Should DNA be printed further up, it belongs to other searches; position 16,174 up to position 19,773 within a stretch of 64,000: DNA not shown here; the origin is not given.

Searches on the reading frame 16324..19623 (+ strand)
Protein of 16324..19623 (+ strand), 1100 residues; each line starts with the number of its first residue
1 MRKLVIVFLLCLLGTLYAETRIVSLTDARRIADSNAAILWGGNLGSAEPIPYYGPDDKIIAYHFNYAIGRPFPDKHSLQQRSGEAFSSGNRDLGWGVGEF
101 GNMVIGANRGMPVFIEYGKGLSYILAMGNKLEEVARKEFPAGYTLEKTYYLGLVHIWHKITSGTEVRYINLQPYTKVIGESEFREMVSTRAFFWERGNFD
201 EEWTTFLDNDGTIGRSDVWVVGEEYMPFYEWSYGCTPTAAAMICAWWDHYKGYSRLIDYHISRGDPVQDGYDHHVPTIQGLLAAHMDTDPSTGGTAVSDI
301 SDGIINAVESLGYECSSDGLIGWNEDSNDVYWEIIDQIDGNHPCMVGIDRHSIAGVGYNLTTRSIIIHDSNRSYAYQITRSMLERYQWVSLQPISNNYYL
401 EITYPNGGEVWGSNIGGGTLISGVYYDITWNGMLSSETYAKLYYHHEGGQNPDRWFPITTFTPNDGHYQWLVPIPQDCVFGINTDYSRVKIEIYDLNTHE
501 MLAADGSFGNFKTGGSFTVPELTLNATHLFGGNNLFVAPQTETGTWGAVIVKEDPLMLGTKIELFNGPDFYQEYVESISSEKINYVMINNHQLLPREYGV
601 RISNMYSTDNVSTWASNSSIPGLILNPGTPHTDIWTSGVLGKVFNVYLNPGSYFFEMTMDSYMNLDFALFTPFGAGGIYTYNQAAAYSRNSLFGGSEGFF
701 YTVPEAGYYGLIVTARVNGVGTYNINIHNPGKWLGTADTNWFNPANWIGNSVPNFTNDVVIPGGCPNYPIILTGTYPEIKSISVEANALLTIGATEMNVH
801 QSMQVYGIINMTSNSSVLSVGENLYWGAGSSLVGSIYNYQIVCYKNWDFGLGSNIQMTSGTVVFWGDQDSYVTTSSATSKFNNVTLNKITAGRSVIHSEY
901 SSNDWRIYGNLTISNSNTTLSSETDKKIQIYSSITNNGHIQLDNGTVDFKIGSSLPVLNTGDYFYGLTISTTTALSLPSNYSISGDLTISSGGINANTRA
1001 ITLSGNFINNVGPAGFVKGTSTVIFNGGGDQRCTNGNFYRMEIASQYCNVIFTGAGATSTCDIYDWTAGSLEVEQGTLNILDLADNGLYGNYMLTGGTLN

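Call 59: find_related_loci(query=A5, collection=genome_contigs, flank=5000)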
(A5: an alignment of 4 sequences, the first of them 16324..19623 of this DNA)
Query A5 (1100 aa) in genome_contigs; peptide patterns used: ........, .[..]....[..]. (x = any residue, [..] = any of these).
40 stretches matched a pattern; 1 encode a relative of the query (tblastn E <= 1e-3); 1 distinct loci.
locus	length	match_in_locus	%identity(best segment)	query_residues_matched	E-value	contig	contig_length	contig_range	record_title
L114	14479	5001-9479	41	2-1100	0e+0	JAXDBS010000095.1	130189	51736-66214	MAG: Candidatus Cloacimonadaceae bacterium isolate POMEDNA-B24 Raw2_k127_469661, whole genome shotgun sequence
